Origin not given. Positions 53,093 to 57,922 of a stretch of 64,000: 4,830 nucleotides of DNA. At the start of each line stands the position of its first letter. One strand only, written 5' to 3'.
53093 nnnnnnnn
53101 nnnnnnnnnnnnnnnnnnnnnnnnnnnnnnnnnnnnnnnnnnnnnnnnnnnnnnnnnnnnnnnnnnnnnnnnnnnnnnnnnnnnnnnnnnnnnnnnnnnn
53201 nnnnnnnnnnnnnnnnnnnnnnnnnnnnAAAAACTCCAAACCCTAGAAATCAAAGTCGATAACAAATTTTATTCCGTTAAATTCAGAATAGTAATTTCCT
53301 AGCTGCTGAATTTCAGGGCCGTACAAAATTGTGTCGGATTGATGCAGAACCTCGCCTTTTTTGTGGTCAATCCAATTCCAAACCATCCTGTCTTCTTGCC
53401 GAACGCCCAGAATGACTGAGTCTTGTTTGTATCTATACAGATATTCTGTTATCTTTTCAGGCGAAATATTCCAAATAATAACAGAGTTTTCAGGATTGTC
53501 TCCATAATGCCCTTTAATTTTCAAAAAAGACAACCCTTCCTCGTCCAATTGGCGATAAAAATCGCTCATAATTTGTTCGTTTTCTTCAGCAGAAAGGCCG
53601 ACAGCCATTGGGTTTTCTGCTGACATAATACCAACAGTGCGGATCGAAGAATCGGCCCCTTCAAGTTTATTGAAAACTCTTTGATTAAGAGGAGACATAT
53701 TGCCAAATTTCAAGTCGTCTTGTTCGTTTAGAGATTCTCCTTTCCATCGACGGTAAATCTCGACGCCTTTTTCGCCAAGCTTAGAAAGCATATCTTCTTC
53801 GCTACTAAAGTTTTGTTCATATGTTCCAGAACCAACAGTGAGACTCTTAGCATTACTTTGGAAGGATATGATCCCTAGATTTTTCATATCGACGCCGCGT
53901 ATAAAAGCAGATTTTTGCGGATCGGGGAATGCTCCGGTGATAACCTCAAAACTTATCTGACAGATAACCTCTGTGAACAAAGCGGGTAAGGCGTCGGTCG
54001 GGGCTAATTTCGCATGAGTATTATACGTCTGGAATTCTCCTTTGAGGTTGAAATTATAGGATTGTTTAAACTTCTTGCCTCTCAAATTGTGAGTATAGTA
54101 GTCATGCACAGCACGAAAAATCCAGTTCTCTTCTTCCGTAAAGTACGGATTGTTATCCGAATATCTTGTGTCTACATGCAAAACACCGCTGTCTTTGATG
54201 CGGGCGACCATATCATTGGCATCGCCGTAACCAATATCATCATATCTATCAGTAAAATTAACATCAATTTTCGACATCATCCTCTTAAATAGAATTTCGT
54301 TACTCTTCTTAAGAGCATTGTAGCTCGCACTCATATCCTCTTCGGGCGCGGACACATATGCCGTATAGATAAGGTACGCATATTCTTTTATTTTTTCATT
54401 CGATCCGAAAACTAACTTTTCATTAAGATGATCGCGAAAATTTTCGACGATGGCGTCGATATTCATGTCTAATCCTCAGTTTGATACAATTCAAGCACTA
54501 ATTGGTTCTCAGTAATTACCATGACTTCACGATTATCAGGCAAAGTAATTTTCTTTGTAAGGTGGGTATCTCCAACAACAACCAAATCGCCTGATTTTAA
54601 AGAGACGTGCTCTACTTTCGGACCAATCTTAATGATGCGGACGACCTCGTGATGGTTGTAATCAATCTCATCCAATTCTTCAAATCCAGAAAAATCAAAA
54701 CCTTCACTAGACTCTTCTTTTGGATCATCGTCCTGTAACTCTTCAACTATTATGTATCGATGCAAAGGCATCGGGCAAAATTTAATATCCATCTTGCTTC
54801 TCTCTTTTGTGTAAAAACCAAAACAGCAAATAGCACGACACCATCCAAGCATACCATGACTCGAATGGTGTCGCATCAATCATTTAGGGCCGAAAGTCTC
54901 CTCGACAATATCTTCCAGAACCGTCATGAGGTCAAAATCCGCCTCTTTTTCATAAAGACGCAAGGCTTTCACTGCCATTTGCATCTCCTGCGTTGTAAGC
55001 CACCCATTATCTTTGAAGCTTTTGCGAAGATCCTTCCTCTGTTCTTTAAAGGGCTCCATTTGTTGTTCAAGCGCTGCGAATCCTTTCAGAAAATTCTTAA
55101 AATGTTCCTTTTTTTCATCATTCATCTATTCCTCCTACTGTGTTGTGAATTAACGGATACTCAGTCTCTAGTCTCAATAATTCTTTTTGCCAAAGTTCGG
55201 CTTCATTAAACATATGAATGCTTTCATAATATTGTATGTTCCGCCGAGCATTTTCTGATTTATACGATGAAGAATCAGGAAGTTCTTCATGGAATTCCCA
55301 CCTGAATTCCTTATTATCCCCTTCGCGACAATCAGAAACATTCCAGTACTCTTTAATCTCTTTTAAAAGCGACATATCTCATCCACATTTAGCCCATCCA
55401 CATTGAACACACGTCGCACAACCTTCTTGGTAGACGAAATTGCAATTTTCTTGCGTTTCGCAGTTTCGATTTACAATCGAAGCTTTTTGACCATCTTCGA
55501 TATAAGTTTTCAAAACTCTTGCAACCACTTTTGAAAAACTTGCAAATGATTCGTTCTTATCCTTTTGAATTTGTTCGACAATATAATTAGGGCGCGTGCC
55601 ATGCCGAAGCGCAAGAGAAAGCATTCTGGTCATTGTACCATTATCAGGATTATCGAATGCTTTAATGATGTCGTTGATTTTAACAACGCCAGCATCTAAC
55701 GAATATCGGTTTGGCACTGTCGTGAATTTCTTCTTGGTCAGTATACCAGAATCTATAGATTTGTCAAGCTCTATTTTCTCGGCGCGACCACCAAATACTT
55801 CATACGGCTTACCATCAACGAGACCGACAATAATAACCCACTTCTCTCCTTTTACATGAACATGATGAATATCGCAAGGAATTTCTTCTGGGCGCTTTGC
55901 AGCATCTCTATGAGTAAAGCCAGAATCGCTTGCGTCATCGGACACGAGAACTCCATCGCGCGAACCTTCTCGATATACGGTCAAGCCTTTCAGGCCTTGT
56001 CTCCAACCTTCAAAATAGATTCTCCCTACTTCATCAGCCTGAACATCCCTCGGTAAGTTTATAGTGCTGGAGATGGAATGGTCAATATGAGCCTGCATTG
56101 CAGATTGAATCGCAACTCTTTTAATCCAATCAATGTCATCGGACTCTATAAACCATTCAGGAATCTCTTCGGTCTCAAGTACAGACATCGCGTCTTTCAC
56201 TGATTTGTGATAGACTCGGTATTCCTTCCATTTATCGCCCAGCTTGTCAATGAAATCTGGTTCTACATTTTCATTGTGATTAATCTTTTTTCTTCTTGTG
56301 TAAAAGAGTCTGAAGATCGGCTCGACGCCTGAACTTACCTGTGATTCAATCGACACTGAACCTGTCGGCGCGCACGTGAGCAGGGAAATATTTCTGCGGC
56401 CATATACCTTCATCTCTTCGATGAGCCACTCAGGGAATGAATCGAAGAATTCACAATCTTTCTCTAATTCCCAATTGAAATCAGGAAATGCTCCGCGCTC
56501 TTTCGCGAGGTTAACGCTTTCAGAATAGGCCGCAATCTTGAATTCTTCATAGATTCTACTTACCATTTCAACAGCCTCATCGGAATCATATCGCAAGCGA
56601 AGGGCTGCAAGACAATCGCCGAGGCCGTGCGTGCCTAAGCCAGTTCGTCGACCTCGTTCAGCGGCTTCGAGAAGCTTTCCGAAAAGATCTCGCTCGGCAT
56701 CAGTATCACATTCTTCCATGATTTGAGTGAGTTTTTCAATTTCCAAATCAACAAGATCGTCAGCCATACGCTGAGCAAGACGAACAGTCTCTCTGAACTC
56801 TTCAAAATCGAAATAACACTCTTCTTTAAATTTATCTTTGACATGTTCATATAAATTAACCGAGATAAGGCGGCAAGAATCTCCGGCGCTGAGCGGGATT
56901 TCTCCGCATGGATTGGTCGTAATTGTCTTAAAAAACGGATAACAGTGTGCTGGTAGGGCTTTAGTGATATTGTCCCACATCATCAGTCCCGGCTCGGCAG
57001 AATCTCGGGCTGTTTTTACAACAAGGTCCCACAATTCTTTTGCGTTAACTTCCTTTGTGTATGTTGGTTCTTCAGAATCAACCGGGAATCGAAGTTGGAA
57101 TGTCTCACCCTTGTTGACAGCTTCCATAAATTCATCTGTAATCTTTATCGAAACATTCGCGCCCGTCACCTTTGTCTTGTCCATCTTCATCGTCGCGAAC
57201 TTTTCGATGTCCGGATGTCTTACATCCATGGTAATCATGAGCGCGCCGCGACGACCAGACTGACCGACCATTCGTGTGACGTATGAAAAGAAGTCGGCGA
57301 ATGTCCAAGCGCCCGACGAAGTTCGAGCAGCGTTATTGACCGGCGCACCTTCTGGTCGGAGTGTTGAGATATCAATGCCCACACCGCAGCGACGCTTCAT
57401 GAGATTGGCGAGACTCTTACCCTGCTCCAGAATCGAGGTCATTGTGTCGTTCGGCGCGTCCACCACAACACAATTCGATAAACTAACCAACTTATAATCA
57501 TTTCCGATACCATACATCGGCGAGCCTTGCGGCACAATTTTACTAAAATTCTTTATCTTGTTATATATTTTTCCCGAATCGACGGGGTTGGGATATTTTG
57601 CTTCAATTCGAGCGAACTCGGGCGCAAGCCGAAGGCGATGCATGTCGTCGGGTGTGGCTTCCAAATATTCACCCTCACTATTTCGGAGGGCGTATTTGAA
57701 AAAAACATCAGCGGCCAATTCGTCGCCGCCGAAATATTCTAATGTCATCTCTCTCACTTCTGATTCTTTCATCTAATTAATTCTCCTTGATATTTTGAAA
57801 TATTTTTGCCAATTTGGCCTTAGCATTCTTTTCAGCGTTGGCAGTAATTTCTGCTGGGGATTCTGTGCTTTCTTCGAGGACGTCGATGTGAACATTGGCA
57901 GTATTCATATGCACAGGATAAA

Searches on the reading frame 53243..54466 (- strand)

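Call 10: search_protein_families(library=phrogs, proteins=[window:53243-54466:-], max_evalue=0.00001)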
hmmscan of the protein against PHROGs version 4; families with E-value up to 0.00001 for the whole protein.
window:53243-54466:- (407 aa): 1 family
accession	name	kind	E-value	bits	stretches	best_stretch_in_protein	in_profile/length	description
phrog_3170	-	unknown function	3.2e-12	47.2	1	34-188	117-266/433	-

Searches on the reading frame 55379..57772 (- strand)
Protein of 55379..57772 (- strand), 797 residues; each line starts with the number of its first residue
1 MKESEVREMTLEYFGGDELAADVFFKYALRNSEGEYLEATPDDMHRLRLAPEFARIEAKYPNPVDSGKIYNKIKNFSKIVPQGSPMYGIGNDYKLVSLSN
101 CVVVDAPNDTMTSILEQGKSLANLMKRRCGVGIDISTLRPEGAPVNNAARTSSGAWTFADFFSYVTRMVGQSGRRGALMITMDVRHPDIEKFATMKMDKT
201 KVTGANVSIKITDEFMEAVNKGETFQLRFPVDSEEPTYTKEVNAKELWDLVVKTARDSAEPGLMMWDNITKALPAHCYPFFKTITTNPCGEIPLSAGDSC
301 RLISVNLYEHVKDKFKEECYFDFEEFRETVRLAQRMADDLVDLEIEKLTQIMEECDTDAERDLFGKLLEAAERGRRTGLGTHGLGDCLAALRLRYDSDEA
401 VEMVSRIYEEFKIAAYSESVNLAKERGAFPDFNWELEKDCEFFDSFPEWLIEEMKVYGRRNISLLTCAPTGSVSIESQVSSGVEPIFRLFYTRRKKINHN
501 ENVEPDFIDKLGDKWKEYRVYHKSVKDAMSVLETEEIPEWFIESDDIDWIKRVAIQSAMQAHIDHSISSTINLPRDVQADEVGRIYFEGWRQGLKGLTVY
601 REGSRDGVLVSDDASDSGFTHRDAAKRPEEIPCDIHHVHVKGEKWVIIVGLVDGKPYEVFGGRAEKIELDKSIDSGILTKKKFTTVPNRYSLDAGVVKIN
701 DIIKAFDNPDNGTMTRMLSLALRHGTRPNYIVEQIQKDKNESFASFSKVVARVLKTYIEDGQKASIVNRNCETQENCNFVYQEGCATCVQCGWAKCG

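Call 10: search_protein_families(library=phrogs, proteins=[window:55379-57772:-], max_evalue=0.00001)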
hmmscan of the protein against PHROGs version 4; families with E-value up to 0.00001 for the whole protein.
window:55379-57772:- (797 aa): 4 families
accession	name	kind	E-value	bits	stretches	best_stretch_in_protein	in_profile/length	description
phrog_84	-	DNA, RNA and nucleotide metabolism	1.7e-112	378.2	1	25-796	208-973/975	ribonucleoside-diphosphate reductase large subunit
phrog_367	-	DNA, RNA and nucleotide metabolism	6.3e-30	105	2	172-425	280-503/701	ribonucleotide reductase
phrog_3844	-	moron, auxiliary metabolic gene and host takeover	1.4e-26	94.5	1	299-597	161-427/451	NrdA-like aerobic NDP reductase large subunit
phrog_3987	-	DNA, RNA and nucleotide metabolism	1.8e-24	87.2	1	83-230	206-355/467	ribonucleotide reductase large subunit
